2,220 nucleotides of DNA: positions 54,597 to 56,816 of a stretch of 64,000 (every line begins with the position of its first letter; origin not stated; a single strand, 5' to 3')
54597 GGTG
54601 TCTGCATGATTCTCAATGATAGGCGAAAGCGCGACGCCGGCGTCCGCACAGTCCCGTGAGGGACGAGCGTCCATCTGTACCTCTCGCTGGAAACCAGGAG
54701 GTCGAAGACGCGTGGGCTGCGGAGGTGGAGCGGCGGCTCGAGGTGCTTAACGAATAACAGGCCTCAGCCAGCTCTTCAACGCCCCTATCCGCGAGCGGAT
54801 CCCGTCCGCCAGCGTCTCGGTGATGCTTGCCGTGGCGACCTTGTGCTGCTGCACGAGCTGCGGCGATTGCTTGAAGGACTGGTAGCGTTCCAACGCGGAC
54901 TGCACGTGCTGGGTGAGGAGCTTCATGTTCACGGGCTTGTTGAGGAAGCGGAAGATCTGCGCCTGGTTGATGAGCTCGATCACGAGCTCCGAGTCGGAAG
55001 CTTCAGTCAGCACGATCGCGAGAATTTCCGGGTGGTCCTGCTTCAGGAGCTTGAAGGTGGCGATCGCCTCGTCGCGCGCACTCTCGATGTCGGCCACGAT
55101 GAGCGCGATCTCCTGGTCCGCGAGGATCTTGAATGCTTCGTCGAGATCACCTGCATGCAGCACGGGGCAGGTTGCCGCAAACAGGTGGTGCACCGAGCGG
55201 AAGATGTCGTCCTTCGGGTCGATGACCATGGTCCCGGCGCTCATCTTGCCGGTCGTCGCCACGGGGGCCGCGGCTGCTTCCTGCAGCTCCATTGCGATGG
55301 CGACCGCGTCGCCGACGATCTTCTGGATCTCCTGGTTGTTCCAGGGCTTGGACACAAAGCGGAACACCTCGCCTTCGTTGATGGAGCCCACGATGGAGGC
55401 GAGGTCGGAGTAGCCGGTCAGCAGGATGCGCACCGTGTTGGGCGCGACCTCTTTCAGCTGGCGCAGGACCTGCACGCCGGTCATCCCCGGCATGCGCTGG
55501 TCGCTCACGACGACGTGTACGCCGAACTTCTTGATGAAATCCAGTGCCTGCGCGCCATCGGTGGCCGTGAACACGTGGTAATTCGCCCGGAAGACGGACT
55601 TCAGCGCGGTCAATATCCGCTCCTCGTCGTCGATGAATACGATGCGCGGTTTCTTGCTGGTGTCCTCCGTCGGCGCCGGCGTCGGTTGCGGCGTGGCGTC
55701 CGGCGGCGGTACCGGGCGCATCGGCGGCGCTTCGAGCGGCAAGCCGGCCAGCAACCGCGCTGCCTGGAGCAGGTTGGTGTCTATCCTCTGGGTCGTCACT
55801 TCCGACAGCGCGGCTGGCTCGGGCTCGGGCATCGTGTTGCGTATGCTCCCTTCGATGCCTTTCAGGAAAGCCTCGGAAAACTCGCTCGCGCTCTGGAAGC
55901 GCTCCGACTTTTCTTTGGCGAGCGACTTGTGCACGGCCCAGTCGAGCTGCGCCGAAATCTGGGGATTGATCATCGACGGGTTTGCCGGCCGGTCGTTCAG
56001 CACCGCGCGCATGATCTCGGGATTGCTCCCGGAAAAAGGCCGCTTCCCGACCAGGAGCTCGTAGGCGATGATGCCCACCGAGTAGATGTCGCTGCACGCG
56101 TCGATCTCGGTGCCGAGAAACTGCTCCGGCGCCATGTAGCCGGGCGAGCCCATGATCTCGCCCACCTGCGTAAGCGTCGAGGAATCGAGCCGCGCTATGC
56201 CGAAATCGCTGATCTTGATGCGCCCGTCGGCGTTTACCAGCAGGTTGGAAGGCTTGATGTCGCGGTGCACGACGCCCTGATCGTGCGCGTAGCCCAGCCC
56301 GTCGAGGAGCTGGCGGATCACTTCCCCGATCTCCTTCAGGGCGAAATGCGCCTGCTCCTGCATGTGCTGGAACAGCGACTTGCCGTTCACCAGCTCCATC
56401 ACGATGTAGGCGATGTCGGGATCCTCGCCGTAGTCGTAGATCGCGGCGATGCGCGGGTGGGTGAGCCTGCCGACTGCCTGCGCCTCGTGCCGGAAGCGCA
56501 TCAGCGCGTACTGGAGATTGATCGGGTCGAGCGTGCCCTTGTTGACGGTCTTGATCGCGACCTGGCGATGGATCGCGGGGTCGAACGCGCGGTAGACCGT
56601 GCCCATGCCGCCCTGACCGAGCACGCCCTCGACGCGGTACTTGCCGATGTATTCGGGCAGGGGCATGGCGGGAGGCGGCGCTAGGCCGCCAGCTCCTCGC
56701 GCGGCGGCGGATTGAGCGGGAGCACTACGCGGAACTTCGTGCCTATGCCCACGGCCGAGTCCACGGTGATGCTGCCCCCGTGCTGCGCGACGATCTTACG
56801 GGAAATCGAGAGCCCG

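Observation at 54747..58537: Histidine kinase paired with a Ser/Thr kinase carrying two receiver domains, packed behind the liv amino-acid ABC operon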

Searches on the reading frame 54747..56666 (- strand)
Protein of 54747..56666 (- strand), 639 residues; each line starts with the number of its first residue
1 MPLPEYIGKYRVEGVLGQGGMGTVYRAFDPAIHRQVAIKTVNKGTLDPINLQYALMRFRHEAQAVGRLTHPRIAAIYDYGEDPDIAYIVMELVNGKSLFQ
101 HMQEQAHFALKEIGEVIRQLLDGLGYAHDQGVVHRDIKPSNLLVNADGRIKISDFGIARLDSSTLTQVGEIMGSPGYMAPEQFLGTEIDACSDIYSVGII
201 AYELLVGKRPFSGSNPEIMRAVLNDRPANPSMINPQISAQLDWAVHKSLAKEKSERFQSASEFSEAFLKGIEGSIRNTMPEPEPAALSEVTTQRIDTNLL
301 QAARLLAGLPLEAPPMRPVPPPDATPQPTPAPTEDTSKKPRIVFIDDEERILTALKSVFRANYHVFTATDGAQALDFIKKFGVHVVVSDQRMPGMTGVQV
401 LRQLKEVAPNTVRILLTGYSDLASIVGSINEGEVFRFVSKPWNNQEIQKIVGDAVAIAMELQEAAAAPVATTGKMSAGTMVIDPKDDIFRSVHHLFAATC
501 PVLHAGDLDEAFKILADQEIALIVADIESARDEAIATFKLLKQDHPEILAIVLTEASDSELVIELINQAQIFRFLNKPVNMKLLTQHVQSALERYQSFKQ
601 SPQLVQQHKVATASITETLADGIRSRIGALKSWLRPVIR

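Call 7: search_protein_families(library=pfam, proteins=[window:54747-56666:-], max_evalue=0.1)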
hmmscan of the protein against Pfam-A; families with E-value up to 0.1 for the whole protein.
window:54747-56666:- (639 aa): 6 families
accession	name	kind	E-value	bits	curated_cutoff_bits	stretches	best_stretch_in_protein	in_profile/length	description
PF00069.31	Pkinase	-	2.6e-56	191.4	31.7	1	10-257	1-252/263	Protein kinase domain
PF07714.23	PK_Tyr_Ser-Thr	-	5.8e-34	118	23.1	1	13-256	4-248/258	Protein tyrosine and serine/threonine kinase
PF00072.30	Response_reg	-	7.2e-31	107.1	30.2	2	342-451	1-110/111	Response regulator receiver domain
PF03109.22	ABC1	-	1.8e-07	31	22.9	1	86-159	143-215/244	ABC1 atypical kinase-like domain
PF20161.5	VpsR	-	0.0003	20.9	23.7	1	491-587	23-119/121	VpsR domain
PF01636.29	APH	-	0.00082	19.6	23.2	1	109-150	145-188/239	Phosphotransferase enzyme family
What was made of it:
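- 55896..56639 (-): Hanks-type Ser/Thr kinase domain, residues 10-257. Pkinase E 2.6e-56 (call 7).
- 55314..55643 (-): REC1, residues 342-451: canonical receiver and predicted phosphoacceptor at D389. Response_reg best stretch 342-451 (call 7).
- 54882..55235 (-): REC2, residues about 478-595: receiver fold with a degenerate acidic pocket; likely an adaptor or pseudo-receiver. Second Response_reg stretch and a VpsR-like hit at 491-587 (call 7).
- On Hanks-type (eukaryote-like) Ser/Thr protein kinase, Pfam Pkinase: PF00069 scores 191.4 bits against a cut-off of 31.7, over residues 10-257 (call 7).
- On Response-regulator receiver (CheY-like REC): REC1: Response_reg matches 342-451 (call 7).
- Checked: The second receiver also gives a weak VpsR-like match at 491-587 (call 7).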

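Call 8: search_protein_families(library=ncbifam, proteins=[window:54747-56666:-], max_evalue=0.1)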
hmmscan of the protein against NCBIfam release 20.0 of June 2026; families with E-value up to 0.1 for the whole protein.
window:54747-56666:- (639 aa): 107 families (the best 25 are shown)
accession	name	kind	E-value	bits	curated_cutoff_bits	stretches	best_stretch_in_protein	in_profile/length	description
NF033483.0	PknB_PASTA_kin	equivalog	9.3e-87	292.3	450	1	8-277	7-275/563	Stk1 family PASTA domain-containing Ser/Thr kinase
NF053512.1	nitric_RR_NosR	exception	2e-62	211.6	400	2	342-459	1-119/422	response regulator c-di-GMP phosphodiesterase, NosR family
NF052427.1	StpK7MSMEG_1200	equivalog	5.6e-57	193.5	900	1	7-289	6-287/601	serine/threonine protein kinase StpK7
NF047741.1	antiphage_MADS6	equivalog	2.5e-50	171.6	460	2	95-286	282-477/612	methylation-associated defense system protein kinase MAD6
TIGR03903.1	TOMM_kin_cyc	equivalog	1.5e-40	138.9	705.75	1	34-266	4-243/1267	TOMM system kinase/cyclase fusion protein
NF009651.0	PRK13184.1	equivalog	1.3e-37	129.3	839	1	7-275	1-295/932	serine/threonine-protein kinase PknD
NF038150.1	lanthi_synth_IV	equivalog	9.7e-30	103.6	650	1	8-266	189-452/851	class IV lanthionine synthetase LanL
NF053615.1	SerThrKinAfsKStmc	equivalog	3.8e-25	88.7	1300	1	4-222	9-225/809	protein serine/threonine kinase AfsK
TIGR01818.1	ntrC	equivalog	6.7e-24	84.5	558.6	2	343-506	2-164/463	nitrogen regulation protein NR(I)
NF033442.0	BREX_PglW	equivalog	1.2e-22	79.5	990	2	8-162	512-664/1391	BREX system serine/threonine kinase PglW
NF008469.0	PRK11361.1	equivalog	1.3e-22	80.2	714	2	340-458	5-123/461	acetoacetate metabolism transcriptional regulator AtoC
NF006900.1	PRK09390.1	equivalog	3.4e-22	79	255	2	337-464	2-129/203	response regulator FixJ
NF038151.1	lanthi_synth_III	equivalog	7.6e-21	74.2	575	1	9-224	221-442/833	class III lanthionine synthetase LanKC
NF008176.1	PRK10923.1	equivalog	1.7e-20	73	620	2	342-506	6-168/469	nitrogen regulation protein NR(I)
NF011695.0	PRK15115.1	equivalog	2.8e-20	72.5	763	2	338-460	5-127/445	two-component system response regulator GlrR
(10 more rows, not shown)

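Call 9: find_homologous_proteins(query=window:54747-56666:-, max_evalue=1e-10)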
Query window:54747-56666:- (639 aa): 7230 proteins with E <= 1e-10 among 8000 candidates; the best 120 are listed.
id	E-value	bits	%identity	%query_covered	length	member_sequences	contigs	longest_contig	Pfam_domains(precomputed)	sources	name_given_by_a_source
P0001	0.0e+0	1419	100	100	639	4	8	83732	PF07714.24,PF00069.32,PF03109.23,PF00072.31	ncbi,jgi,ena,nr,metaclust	ncbi:MAG TPA: protein kinase [Burkholderiales bacterium]|jgi:serine/threonine-protein kinase|nr:prot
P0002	0.0e+0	1269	90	100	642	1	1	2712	PF07714.24,PF00069.32,PF03109.23,PF00072.31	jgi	jgi:serine/threonine-protein kinase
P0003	0.0e+0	1267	88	100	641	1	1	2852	PF07714.24,PF00069.32,PF03109.23,PF00072.31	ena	-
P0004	0.0e+0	1207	86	100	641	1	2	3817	PF07714.24,PF00069.32,PF03109.23,PF00072.31,PF20161.6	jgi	jgi:serine/threonine-protein kinase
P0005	0.0e+0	1205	83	100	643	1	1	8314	PF07714.24,PF00069.32,PF03109.23,PF00072.31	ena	-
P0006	0.0e+0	1156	80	100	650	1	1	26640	PF07714.24,PF00069.32,PF03109.23,PF00072.31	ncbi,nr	ncbi:MAG: protein kinase [Burkholderiales bacterium]|nr:protein kinase [Burkholderiales bacterium]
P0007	0.0e+0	1107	79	100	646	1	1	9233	PF07714.24,PF00069.32,PF03109.23,PF00072.31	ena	-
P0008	0.0e+0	1091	75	100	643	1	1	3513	PF07714.24,PF00069.32,PF03109.23,PF00072.31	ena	-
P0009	0.0e+0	1084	76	100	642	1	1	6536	PF07714.24,PF00069.32,PF03109.23,PF00072.31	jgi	jgi:serine/threonine-protein kinase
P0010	0.0e+0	1082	75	100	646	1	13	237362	PF07714.24,PF00069.32,PF03109.23,PF00072.31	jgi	jgi:serine/threonine-protein kinase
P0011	0.0e+0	1075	76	100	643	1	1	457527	PF07714.24,PF00069.32,PF03109.23,PF00072.31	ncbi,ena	-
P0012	0.0e+0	1074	75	100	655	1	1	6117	PF07714.24,PF00069.32,PF03109.23,PF00072.31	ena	-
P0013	0.0e+0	1070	74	100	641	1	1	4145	PF07714.24,PF00069.32,PF03109.23,PF00072.31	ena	-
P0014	0.0e+0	1068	76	100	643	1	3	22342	PF07714.24,PF00069.32,PF03109.23,PF00072.31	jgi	jgi:eukaryotic-like serine/threonine-protein kinase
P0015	0.0e+0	1065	75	100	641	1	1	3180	PF07714.24,PF00069.32,PF03109.23,PF00072.31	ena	-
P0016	0.0e+0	1064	74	100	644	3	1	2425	PF07714.24,PF00069.32,PF03109.23,PF00072.31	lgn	-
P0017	0.0e+0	1059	73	100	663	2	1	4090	PF07714.24,PF00069.32,PF03109.23,PF00072.31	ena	-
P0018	0.0e+0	1050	74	100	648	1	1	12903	PF07714.24,PF00069.32,PF03109.23,PF00072.31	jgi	jgi:serine/threonine-protein kinase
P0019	0.0e+0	1050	72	100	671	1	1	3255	PF07714.24,PF00069.32,PF03109.23,PF00072.31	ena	-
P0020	1.3e-291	987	67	100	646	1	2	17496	PF07714.24,PF00069.32,PF03109.23,PF00072.31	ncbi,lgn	-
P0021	1.1e-289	980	68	100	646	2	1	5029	PF07714.24,PF00069.32,PF03109.23,PF00072.31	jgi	-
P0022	1.6e-289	980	69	100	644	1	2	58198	PF07714.24,PF00069.32,PF03109.23,PF00072.31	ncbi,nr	ncbi:MAG: protein kinase [Betaproteobacteria bacterium]|nr:protein kinase [Betaproteobacteria bacter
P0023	9.9e-284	961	68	99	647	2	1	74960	PF07714.24,PF00069.32,PF03109.23,PF00072.31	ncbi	-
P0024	9.8e-278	941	66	99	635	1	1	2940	PF07714.24,PF00069.32,PF03109.23,PF00072.31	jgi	jgi:eukaryotic-like serine/threonine-protein kinase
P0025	1.9e-277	940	67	99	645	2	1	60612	PF07714.24,PF00069.32,PF03109.23,PF00072.31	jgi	-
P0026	5.6e-277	938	66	98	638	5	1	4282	PF07714.24,PF00069.32,PF03109.23,PF00072.31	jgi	jgi:response regulator RpfG family c-di-GMP phosphodiesterase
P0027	6.5e-277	938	67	99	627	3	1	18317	PF07714.24,PF00069.32,PF03109.23,PF00072.31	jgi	jgi:serine/threonine-protein kinase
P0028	1.3e-276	937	66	99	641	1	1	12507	PF07714.24,PF00069.32,PF03109.23,PF00072.31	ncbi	-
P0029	1.3e-276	937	65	100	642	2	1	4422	PF07714.24,PF00069.32,PF03109.23,PF00072.31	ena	-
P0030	4.3e-276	935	67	99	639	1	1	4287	PF07714.24,PF00069.32,PF03109.23,PF00072.31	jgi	-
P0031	8.2e-276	934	67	99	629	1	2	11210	PF07714.24,PF00069.32,PF03109.23,PF00072.31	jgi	jgi:serine/threonine-protein kinase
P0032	1.1e-275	934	67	99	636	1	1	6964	PF07714.24,PF00069.32,PF03109.23,PF00072.31,PF20161.6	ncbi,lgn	-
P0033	7.4e-275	931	67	98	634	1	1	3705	PF07714.24,PF00069.32,PF03109.23,PF00072.31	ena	-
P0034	7.4e-275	931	67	98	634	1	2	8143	PF07714.24,PF00069.32,PF03109.23,PF00072.31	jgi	jgi:serine/threonine-protein kinase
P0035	7.5e-275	931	67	98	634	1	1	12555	PF07714.24,PF00069.32,PF03109.23,PF00072.31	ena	-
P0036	7.8e-275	931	67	98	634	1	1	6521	PF07714.24,PF00069.32,PF03109.23,PF00072.31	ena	-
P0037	1.1e-274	931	65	99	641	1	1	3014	PF07714.24,PF00069.32,PF03109.23,PF00072.31,PF20161.6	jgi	jgi:response regulator RpfG family c-di-GMP phosphodiesterase/tRNA A-37 threonylcarbamoyl transferas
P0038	2.3e-274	930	67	98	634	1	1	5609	PF07714.24,PF00069.32,PF03109.23,PF00072.31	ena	-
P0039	2.7e-274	929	67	98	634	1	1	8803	PF07714.24,PF00069.32,PF03109.23,PF00072.31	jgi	-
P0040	3.3e-274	929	67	98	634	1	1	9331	PF07714.24,PF00069.32,PF03109.23,PF00072.31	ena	-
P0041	6.8e-274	928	67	98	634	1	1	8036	PF07714.24,PF00069.32,PF03109.23,PF00072.31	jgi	jgi:serine/threonine-protein kinase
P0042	9.4e-274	928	65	99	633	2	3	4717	PF07714.24,PF00069.32,PF03109.23,PF00072.31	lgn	-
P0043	9.4e-274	928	66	100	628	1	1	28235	PF07714.24,PF00069.32,PF03109.23,PF00072.31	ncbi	-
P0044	9.6e-274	928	65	99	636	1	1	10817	PF07714.24,PF00069.32,PF03109.23,PF00072.31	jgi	jgi:serine/threonine-protein kinase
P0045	9.6e-274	928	67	99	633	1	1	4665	PF07714.24,PF00069.32,PF03109.23,PF00072.31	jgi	jgi:serine/threonine-protein kinase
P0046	1.7e-273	927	65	99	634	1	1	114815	PF07714.24,PF00069.32,PF03109.23,PF00072.31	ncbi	-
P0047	2.0e-273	927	66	99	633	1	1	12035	PF07714.24,PF00069.32,PF03109.23,PF00072.31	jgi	jgi:serine/threonine-protein kinase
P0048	2.3e-273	926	66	98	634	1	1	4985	PF07714.24,PF00069.32,PF03109.23,PF00072.31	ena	-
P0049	2.8e-273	926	65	99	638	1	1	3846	PF07714.24,PF00069.32,PF03109.23,PF00072.31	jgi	jgi:serine/threonine-protein kinase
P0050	2.8e-273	926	66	98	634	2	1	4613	PF07714.24,PF00069.32,PF03109.23,PF00072.31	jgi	-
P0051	3.2e-273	926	66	98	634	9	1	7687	PF07714.24,PF00069.32,PF03109.23,PF00072.31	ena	-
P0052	3.4e-273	926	66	99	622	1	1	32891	PF07714.24,PF00069.32,PF03109.23,PF00072.31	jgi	jgi:serine/threonine-protein kinase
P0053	3.8e-273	926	67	98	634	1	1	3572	PF07714.24,PF00069.32,PF03109.23,PF00072.31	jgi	jgi:serine/threonine-protein kinase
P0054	6.5e-273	925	64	100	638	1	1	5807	PF07714.24,PF00069.32,PF03109.23,PF00072.31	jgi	jgi:serine/threonine-protein kinase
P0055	7.7e-273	925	65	99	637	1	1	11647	PF07714.24,PF00069.32,PF03109.23,PF00072.31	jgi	jgi:eukaryotic-like serine/threonine-protein kinase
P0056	8.2e-273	924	65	100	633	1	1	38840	PF07714.24,PF00069.32,PF03109.23,PF00072.31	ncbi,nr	ncbi:MAG: protein kinase [Betaproteobacteria bacterium]|nr:protein kinase [Betaproteobacteria bacter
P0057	1.3e-272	924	64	99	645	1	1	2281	PF07714.24,PF00069.32,PF03109.23,PF00072.31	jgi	jgi:serine/threonine-protein kinase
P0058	1.4e-272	924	66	99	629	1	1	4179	PF07714.24,PF00069.32,PF03109.23,PF00072.31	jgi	jgi:eukaryotic-like serine/threonine-protein kinase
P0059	1.5e-272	924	66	98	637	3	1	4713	PF07714.24,PF00069.32,PF03109.23,PF00072.31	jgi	jgi:serine/threonine-protein kinase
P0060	1.6e-272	924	64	99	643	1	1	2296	PF07714.24,PF00069.32,PF03109.23,PF00072.31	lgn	-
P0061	1.9e-272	923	67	98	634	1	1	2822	PF07714.24,PF00069.32,PF03109.23,PF00072.31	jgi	-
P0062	2.0e-272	923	66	98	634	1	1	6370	PF07714.24,PF00069.32,PF03109.23,PF00072.31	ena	-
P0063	2.4e-272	923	65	99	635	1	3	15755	PF07714.24,PF00069.32,PF03109.23,PF00072.31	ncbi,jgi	-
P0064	2.5e-272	923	66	99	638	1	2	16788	PF07714.24,PF00069.32,PF03109.23,PF00072.31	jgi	jgi:serine/threonine-protein kinase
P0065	3.1e-272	923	66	98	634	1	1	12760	PF07714.24,PF00069.32,PF03109.23,PF00072.31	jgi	jgi:serine/threonine-protein kinase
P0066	3.2e-272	923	65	99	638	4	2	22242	PF07714.24,PF00069.32,PF03109.23,PF00072.31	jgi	jgi:serine/threonine-protein kinase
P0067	3.9e-272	922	66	98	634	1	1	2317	PF07714.24,PF00069.32,PF03109.23,PF00072.31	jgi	-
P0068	4.8e-272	922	66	98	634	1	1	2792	PF07714.24,PF00069.32,PF03109.23,PF00072.31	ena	-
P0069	5.0e-272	922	66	98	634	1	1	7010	PF07714.24,PF00069.32,PF03109.23,PF00072.31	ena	-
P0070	5.6e-272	922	66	98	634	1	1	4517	PF07714.24,PF00069.32,PF03109.23,PF00072.31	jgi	-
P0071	5.7e-272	922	66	98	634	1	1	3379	PF07714.24,PF00069.32,PF03109.23,PF00072.31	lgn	-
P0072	7.5e-272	921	64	99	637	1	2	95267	PF07714.24,PF00069.32,PF03109.23,PF00072.31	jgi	jgi:serine/threonine-protein kinase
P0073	9.6e-272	921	66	98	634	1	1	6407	PF07714.24,PF00069.32,PF03109.23,PF00072.31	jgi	-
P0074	1.2e-271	921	64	99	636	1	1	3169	PF07714.24,PF00069.32,PF03109.23,PF00072.31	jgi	-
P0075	1.5e-271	920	66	98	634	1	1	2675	PF07714.24,PF00069.32,PF03109.23,PF00072.31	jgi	jgi:serine/threonine-protein kinase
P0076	1.6e-271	920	65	99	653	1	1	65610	PF07714.24,PF00069.32,PF03109.23,PF00072.31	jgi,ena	-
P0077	1.6e-271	920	65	99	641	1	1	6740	PF07714.24,PF00069.32,PF03109.23,PF00072.31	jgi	jgi:eukaryotic-like serine/threonine-protein kinase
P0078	2.2e-271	920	65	99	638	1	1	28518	PF07714.24,PF00069.32,PF03109.23,PF00072.31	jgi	jgi:eukaryotic-like serine/threonine-protein kinase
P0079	2.5e-271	920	65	98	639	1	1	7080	PF07714.24,PF00069.32,PF03109.23,PF00072.31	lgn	-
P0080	3.1e-271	919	66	99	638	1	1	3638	PF07714.24,PF00069.32,PF03109.23,PF00072.31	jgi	jgi:eukaryotic-like serine/threonine-protein kinase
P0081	3.1e-271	919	65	99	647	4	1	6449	PF07714.24,PF00069.32,PF03109.23,PF00072.31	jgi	jgi:serine/threonine-protein kinase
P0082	3.1e-271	919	64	99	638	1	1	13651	PF07714.24,PF00069.32,PF03109.23,PF00072.31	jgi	jgi:serine/threonine-protein kinase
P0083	4.0e-271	919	66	98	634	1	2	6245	PF07714.24,PF00069.32,PF03109.23,PF00072.31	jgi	jgi:serine/threonine-protein kinase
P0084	4.3e-271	919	66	98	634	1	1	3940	PF07714.24,PF00069.32,PF03109.23,PF00072.31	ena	-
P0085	5.2e-271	919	66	99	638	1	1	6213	PF07714.24,PF00069.32,PF03109.23,PF00072.31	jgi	jgi:eukaryotic-like serine/threonine-protein kinase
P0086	5.9e-271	918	66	98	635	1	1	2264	PF07714.24,PF00069.32,PF03109.23,PF00072.31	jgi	jgi:serine/threonine-protein kinase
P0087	8.4e-271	918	66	98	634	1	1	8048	PF07714.24,PF00069.32,PF03109.23,PF00072.31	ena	-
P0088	8.9e-271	918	64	99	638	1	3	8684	PF07714.24,PF00069.32,PF03109.23,PF00072.31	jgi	jgi:serine/threonine-protein kinase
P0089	9.2e-271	918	64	100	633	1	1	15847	PF07714.24,PF00069.32,PF03109.23,PF00072.31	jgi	jgi:serine/threonine-protein kinase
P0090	9.8e-271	918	65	99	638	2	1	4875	PF07714.24,PF00069.32,PF03109.23,PF00072.31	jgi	jgi:serine/threonine-protein kinase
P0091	1.2e-270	917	64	98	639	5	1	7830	PF07714.24,PF00069.32,PF03109.23,PF00072.31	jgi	-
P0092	1.4e-270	917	64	99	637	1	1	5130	PF07714.24,PF00069.32,PF03109.23,PF00072.31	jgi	jgi:response regulator RpfG family c-di-GMP phosphodiesterase/tRNA A-37 threonylcarbamoyl transferas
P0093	1.6e-270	917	66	100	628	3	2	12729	PF07714.24,PF00069.32,PF03109.23,PF00072.31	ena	-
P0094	1.9e-270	917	64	99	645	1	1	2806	PF07714.24,PF00069.32,PF03109.23,PF00072.31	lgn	-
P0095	2.1e-270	917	66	98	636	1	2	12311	PF07714.24,PF00069.32,PF03109.23,PF00072.31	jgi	jgi:serine/threonine-protein kinase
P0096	2.3e-270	916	64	99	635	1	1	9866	PF07714.24,PF00069.32,PF03109.23,PF00072.31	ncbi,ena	-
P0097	2.4e-270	916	63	99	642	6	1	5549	PF07714.24,PF00069.32,PF03109.23,PF00072.31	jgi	jgi:serine/threonine protein kinase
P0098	2.4e-270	916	64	99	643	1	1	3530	PF07714.24,PF00069.32,PF03109.23,PF00072.31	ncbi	-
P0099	2.5e-270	916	65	99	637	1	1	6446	PF07714.24,PF00069.32,PF03109.23,PF00072.31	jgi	jgi:serine/threonine-protein kinase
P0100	3.3e-270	916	65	98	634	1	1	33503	PF07714.24,PF00069.32,PF03109.23,PF00072.31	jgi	jgi:serine/threonine-protein kinase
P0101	3.4e-270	916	65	99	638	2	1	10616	PF07714.24,PF00069.32,PF03109.23,PF00072.31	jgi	jgi:serine/threonine-protein kinase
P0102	3.4e-270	916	64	99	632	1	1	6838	PF07714.24,PF00069.32,PF03109.23,PF00072.31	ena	-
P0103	3.6e-270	916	66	98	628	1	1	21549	PF07714.24,PF00069.32,PF03109.23,PF00072.31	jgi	jgi:serine/threonine-protein kinase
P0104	3.9e-270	916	66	99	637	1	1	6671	PF07714.24,PF00069.32,PF03109.23,PF00072.31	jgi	-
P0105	4.5e-270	915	64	99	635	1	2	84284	PF07714.24,PF00069.32,PF03109.23,PF00072.31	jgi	jgi:serine/threonine-protein kinase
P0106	5.0e-270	915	64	99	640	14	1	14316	PF07714.24,PF00069.32,PF03109.23,PF00072.31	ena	-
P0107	6.0e-270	915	63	99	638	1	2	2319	PF07714.24,PF00069.32,PF03109.23,PF00072.31,PF01636.30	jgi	-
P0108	6.1e-270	915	64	99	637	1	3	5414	PF07714.24,PF00069.32,PF03109.23,PF00072.31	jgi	jgi:serine/threonine-protein kinase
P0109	6.7e-270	915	65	99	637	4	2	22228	PF07714.24,PF00069.32,PF03109.23,PF00072.31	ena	-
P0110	6.9e-270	915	65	99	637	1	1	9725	PF07714.24,PF00069.32,PF03109.23,PF00072.31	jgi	jgi:serine/threonine-protein kinase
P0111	6.9e-270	915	65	98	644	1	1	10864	PF07714.24,PF00069.32,PF03109.23,PF00072.31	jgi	-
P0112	6.9e-270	915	64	99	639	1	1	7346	PF07714.24,PF00069.32,PF03109.23,PF00072.31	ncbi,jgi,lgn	-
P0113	7.1e-270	915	66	98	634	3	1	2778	PF07714.24,PF00069.32,PF03109.23,PF00072.31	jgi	jgi:serine/threonine-protein kinase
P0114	8.1e-270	915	64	99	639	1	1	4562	PF07714.24,PF00069.32,PF03109.23,PF00072.31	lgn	-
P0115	8.5e-270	915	65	98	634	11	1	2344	PF07714.24,PF00069.32,PF03109.23,PF00072.31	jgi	jgi:serine/threonine-protein kinase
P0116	9.9e-270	914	66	98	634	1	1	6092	PF07714.24,PF00069.32,PF03109.23,PF00072.31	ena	-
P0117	1.2e-269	914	65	98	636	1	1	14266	PF07714.24,PF00069.32,PF03109.23,PF00072.31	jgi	jgi:serine/threonine-protein kinase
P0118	1.4e-269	914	65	99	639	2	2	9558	PF07714.24,PF00069.32,PF03109.23,PF00072.31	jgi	-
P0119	1.4e-269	914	64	99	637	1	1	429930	PF07714.24,PF00069.32,PF03109.23,PF00072.31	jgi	jgi:response regulator RpfG family c-di-GMP phosphodiesterase/tRNA A-37 threonylcarbamoyl transferas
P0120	1.6e-269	914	63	99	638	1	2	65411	PF07714.24,PF00069.32,PF03109.23,PF00072.31,PF01636.30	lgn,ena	-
